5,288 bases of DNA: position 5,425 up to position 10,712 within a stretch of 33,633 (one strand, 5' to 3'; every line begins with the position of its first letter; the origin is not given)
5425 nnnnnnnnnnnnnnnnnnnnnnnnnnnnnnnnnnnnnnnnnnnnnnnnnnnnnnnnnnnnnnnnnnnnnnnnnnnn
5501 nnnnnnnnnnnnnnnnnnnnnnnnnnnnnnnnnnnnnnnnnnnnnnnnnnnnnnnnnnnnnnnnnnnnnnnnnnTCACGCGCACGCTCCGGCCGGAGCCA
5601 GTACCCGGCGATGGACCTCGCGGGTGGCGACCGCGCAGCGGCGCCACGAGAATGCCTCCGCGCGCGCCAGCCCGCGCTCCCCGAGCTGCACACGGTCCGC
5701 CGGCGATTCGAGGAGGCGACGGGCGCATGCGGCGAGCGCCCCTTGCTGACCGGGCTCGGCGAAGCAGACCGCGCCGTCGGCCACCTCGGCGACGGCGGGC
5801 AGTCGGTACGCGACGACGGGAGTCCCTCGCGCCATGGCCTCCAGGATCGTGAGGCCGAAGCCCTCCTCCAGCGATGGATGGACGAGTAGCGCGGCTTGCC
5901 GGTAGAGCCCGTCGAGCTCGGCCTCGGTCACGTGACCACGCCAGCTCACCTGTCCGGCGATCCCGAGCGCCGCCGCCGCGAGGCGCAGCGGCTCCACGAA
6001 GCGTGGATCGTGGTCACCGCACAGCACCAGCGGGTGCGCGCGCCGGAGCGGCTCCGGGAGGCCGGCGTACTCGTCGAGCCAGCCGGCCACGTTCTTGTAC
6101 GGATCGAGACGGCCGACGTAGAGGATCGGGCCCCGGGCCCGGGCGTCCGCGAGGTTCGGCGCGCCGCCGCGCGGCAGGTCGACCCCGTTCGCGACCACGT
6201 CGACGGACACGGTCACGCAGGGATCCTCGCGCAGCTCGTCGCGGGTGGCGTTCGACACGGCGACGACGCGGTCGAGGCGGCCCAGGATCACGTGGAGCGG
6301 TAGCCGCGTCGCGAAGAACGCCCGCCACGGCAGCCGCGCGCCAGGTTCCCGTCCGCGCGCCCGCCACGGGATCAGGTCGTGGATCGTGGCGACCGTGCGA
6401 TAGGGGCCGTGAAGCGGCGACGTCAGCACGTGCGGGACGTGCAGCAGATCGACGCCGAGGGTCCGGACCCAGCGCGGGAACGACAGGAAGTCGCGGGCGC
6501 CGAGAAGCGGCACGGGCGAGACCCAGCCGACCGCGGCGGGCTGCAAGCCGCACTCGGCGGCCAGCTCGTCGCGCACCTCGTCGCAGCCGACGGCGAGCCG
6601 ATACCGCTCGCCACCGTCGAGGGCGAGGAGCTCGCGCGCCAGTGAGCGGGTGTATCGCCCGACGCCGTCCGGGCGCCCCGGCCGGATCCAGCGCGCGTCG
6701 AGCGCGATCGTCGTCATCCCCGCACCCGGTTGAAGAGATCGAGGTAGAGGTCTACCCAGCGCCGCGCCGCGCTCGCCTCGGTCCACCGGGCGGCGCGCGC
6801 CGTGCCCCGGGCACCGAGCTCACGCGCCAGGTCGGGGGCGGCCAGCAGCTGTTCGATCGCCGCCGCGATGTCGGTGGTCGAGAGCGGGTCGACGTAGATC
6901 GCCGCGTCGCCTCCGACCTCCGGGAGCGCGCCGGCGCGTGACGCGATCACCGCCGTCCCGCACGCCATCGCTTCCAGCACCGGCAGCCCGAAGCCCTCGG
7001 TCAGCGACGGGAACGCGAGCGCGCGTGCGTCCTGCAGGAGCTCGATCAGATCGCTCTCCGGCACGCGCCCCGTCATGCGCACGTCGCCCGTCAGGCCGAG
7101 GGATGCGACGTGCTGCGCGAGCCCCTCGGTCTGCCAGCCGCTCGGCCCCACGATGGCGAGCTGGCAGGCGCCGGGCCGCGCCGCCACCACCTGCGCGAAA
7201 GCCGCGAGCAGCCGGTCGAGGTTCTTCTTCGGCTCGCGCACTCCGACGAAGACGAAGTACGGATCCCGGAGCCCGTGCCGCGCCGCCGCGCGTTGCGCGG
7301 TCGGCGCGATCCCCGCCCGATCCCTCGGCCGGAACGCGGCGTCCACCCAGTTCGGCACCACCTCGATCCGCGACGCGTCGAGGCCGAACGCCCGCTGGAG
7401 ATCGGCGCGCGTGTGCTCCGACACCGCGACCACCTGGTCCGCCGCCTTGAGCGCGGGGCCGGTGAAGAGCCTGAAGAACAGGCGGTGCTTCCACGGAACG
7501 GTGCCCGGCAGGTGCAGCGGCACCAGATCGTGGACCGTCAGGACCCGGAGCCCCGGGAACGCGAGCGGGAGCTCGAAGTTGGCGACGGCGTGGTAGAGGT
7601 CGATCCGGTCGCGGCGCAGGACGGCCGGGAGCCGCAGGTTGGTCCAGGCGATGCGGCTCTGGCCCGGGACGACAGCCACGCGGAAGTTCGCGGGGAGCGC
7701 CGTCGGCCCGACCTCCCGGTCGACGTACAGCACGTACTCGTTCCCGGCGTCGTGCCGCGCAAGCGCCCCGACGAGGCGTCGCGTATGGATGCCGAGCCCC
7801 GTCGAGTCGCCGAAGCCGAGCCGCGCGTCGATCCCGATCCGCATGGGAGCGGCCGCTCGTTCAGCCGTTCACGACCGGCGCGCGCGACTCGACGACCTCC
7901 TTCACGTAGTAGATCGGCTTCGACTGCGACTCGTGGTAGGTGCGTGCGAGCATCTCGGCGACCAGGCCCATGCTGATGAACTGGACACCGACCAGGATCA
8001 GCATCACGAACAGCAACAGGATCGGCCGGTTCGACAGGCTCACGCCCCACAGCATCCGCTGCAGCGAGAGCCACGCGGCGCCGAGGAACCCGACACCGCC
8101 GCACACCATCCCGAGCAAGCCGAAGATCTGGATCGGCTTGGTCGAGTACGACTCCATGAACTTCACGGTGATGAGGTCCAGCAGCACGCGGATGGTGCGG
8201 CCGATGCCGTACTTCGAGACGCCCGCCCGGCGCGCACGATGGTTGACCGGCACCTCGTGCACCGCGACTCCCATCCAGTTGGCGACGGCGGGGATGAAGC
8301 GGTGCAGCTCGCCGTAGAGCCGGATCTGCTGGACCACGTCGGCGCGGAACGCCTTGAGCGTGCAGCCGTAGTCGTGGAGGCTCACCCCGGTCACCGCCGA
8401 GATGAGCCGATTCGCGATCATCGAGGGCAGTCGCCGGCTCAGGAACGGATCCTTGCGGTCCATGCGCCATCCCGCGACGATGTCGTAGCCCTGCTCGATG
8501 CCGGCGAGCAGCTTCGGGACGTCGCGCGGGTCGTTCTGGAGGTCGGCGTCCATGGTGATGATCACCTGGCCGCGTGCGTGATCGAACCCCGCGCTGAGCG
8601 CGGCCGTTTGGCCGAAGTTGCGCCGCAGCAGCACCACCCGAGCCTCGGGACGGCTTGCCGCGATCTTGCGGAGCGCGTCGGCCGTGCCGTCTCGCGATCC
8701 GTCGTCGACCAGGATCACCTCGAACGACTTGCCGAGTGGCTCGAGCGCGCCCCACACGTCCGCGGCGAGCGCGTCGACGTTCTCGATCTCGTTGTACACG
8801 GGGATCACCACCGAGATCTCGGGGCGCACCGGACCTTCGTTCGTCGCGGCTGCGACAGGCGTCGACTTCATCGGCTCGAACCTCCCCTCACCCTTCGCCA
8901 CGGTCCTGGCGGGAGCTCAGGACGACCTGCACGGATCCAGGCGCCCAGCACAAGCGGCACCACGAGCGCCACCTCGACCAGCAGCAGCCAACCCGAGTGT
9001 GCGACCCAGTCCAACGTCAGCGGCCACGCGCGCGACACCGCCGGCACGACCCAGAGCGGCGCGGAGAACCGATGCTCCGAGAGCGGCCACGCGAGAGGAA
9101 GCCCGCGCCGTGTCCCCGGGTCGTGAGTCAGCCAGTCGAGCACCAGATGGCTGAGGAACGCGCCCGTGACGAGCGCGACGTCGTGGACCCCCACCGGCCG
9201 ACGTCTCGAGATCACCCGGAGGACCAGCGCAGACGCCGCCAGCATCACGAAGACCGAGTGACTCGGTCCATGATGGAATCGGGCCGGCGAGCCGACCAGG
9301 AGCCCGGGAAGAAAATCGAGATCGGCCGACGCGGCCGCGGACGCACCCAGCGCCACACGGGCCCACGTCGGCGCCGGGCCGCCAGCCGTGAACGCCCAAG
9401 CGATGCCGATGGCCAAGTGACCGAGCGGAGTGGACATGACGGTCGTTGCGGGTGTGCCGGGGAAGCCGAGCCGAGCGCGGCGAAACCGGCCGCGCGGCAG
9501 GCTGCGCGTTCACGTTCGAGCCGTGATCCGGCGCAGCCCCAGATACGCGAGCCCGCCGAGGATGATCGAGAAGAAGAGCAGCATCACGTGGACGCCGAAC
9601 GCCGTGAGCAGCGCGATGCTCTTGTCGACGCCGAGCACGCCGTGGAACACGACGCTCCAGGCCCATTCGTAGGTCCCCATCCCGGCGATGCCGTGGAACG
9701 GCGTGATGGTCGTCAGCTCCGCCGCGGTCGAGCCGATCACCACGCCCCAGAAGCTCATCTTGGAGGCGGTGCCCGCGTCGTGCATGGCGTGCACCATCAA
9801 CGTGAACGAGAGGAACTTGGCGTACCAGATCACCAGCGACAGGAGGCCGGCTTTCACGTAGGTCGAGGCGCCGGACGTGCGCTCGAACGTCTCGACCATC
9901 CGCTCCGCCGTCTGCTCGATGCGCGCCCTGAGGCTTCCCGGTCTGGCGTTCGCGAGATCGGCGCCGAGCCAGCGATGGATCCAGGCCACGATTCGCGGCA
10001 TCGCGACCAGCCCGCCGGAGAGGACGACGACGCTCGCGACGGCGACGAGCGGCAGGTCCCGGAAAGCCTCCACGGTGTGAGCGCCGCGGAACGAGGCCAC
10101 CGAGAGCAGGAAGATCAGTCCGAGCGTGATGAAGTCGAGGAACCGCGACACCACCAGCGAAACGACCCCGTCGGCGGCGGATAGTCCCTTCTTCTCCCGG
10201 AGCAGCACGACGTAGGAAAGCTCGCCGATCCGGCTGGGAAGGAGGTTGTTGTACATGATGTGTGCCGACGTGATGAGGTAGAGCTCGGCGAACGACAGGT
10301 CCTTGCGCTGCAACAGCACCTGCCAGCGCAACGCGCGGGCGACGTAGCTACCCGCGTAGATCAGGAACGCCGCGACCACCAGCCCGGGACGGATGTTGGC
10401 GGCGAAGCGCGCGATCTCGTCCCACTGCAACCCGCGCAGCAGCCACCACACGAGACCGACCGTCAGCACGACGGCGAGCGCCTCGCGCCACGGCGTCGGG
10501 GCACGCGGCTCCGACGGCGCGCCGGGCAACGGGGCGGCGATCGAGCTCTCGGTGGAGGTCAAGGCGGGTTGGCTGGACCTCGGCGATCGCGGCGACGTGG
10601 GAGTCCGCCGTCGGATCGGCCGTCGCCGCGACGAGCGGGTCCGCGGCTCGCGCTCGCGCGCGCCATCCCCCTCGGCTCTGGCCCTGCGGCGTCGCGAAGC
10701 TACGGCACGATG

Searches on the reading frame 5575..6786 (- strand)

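Call 8: search_protein_families(library=pfam, proteins=[window:5575-6786:-], max_evalue=0.001)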
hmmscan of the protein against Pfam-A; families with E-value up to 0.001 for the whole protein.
window:5575-6786:- (403 aa): 5 families
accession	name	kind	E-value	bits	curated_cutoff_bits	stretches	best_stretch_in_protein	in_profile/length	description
PF00534.26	Glycos_transf_1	-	4.6e-28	98.3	26.4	1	221-372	18-169/172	Glycosyl transferases group 1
PF13692.12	Glyco_trans_1_4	-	3.3e-24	86.2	27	1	221-360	4-141/142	Glycosyl transferases group 1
PF13439.12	Glyco_transf_4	-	1.3e-17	64.8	28.5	1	40-204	2-168/170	Glycosyltransferase Family 4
PF20706.3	GT4-conflict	-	9.1e-11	41.8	26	1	170-326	146-310/385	Family 4 Glycosyltransferase in conflict systems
PF13524.12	Glyco_trans_1_2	-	5.3e-07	30.1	25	1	262-378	4-131/144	Glycosyl transferase-like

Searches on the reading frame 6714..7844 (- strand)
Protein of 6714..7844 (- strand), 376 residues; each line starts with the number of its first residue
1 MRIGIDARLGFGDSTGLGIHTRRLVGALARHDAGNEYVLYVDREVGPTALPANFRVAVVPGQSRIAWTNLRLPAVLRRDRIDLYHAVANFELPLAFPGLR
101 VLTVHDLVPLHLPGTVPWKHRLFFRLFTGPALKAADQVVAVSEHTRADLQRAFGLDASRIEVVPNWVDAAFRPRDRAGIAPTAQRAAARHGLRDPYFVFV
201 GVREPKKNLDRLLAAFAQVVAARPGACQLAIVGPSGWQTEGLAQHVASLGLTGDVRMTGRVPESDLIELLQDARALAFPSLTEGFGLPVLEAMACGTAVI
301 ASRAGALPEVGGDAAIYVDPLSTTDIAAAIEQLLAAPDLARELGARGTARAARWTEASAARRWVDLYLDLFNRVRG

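Call 8: search_protein_families(library=pfam, proteins=[window:6714-7844:-], max_evalue=0.001)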
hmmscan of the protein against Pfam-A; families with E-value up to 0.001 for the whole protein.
window:6714-7844:- (376 aa): 5 families
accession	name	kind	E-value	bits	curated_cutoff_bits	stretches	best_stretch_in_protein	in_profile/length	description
PF00534.26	Glycos_transf_1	-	1e-34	120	26.4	1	185-348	6-170/172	Glycosyl transferases group 1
PF13692.12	Glyco_trans_1_4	-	2.4e-30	106.1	27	1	195-335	2-141/142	Glycosyl transferases group 1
PF13439.12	Glyco_transf_4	-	1.4e-19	71.2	28.5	1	16-170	3-169/170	Glycosyltransferase Family 4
PF13524.12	Glyco_trans_1_2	-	4.8e-12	46.5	25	1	219-362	8-138/144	Glycosyl transferase-like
PF20706.3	GT4-conflict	-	6.2e-08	32.5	26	1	133-304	145-313/385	Family 4 Glycosyltransferase in conflict systems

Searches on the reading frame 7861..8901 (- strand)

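Call 8: search_protein_families(library=pfam, proteins=[window:7861-8901:-], max_evalue=0.001)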
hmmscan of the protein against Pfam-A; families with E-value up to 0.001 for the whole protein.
window:7861-8901:- (346 aa): 3 families
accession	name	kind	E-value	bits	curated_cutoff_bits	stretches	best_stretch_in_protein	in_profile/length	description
PF00535.33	Glycos_transf_2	-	3.8e-35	121.7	23.3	1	30-193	1-167/168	Glycosyl transferase family 2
PF10111.15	Glyco_tranf_2_2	-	2.8e-06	27.5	27.3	1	30-121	1-92/276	Glycosyltransferase like family 2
PF13641.12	Glyco_tranf_2_3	-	0.00029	21.4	27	1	27-133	1-109/230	Glycosyltransferase like family 2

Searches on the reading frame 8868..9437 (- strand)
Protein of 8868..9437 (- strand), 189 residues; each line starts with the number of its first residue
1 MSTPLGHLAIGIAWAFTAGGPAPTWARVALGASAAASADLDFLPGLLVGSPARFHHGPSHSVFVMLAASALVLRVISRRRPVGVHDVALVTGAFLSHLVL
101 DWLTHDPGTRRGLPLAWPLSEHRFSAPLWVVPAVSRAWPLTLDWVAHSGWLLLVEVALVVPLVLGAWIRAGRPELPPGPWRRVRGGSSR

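Call 8: search_protein_families(library=pfam, proteins=[window:8868-9437:-], max_evalue=0.001)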
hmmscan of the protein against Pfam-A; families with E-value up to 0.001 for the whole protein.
window:8868-9437:- (189 aa): 1 family
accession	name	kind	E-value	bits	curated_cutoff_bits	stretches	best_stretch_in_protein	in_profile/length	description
PF04307.19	YdjM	-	1.4e-15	57.7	29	1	4-163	3-167/176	YdjM inner membrane protein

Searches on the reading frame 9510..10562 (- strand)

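Call 8: search_protein_families(library=pfam, proteins=[window:9510-10562:-], max_evalue=0.001)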
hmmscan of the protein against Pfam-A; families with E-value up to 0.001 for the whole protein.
window:9510-10562:- (350 aa): 1 family
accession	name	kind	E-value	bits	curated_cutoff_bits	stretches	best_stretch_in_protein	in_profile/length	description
PF03706.18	LPG_synthase_TM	-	2.8e-39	135.8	33.4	1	29-336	3-302/302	Lysylphosphatidylglycerol synthase TM region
